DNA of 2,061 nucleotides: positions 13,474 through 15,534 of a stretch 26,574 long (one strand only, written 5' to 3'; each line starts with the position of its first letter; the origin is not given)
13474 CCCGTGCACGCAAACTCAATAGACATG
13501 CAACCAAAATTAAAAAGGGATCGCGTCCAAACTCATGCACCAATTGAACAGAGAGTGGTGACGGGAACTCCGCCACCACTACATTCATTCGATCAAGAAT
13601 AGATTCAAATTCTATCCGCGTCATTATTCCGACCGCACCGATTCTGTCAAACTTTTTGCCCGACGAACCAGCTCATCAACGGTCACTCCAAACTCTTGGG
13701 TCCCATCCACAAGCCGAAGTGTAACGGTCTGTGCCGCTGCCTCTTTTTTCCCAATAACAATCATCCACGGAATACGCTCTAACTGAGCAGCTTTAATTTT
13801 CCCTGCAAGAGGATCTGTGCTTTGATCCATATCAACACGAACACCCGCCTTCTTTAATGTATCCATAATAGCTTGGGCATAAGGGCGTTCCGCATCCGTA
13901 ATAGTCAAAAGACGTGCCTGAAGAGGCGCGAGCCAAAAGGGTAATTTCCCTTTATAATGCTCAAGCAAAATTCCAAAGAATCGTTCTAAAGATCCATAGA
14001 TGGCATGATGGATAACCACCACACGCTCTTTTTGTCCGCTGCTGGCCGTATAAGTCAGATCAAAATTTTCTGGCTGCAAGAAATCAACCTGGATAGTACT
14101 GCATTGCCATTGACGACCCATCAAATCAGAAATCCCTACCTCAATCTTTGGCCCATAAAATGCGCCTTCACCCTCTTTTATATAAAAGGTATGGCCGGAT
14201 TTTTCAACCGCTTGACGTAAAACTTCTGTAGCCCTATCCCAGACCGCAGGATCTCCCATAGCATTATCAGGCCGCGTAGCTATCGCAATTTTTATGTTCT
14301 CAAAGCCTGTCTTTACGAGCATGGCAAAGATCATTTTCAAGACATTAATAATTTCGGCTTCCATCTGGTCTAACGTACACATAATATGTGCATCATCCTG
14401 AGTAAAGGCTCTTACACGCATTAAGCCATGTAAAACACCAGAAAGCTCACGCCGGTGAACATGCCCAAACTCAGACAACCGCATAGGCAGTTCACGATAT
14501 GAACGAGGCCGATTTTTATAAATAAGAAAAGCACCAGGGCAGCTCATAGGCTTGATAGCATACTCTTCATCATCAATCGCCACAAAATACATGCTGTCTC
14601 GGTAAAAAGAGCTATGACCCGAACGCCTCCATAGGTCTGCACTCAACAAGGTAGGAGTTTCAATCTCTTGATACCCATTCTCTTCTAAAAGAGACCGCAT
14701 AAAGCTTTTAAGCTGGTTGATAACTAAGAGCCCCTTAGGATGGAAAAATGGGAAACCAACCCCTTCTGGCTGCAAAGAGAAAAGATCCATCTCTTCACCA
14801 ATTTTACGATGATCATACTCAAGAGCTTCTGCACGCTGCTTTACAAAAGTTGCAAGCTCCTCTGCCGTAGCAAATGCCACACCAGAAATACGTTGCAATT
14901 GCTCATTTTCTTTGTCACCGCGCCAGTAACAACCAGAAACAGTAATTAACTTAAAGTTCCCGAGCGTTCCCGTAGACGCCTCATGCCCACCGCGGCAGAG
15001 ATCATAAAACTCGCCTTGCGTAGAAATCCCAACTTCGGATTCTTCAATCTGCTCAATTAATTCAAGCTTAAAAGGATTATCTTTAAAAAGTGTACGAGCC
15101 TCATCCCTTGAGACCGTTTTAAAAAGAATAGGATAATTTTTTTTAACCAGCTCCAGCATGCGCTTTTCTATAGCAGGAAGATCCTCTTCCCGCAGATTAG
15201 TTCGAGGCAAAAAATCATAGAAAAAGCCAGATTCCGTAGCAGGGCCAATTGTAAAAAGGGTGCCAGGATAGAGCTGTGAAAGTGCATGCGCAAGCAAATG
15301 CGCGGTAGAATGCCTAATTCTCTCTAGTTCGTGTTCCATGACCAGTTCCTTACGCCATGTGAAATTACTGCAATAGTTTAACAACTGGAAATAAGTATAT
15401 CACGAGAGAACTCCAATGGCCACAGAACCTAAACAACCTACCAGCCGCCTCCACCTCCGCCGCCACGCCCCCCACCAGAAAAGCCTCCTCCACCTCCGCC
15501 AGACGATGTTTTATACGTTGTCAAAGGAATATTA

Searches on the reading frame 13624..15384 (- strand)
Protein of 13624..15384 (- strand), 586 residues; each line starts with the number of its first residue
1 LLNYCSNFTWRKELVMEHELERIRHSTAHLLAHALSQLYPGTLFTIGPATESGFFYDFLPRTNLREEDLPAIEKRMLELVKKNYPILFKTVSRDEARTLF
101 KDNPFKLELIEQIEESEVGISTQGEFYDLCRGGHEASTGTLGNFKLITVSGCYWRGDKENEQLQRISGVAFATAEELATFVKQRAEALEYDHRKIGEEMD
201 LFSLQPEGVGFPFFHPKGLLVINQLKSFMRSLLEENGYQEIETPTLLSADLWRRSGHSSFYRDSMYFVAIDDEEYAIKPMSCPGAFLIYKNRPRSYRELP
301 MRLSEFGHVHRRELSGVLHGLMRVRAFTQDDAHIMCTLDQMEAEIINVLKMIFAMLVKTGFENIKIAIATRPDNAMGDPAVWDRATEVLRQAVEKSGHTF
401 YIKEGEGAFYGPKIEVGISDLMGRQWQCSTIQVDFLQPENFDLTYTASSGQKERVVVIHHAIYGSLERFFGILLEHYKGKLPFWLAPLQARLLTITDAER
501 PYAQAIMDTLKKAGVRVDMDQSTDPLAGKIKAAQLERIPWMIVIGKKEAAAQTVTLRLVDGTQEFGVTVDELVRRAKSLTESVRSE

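Call 55: search_protein_families(library=pfam, proteins=[window:13624-15384:-], max_evalue=0.00001)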
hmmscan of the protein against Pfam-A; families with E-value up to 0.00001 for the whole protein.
window:13624-15384:- (586 aa): 3 families
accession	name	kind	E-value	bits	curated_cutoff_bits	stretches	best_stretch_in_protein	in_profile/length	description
PF00587.30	tRNA-synt_2b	-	1.4e-39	136.5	29.3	1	269-477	4-179/179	tRNA synthetase class II core domain (G, H, P, S and T)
PF03129.25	HGTP_anticodon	-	4.2e-17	62.5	21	1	491-577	3-92/94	Anticodon binding domain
PF07973.19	tRNA_SAD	-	1.3e-09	38.3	24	1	122-166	5-43/44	Threonyl and Alanyl tRNA synthetase second additional domain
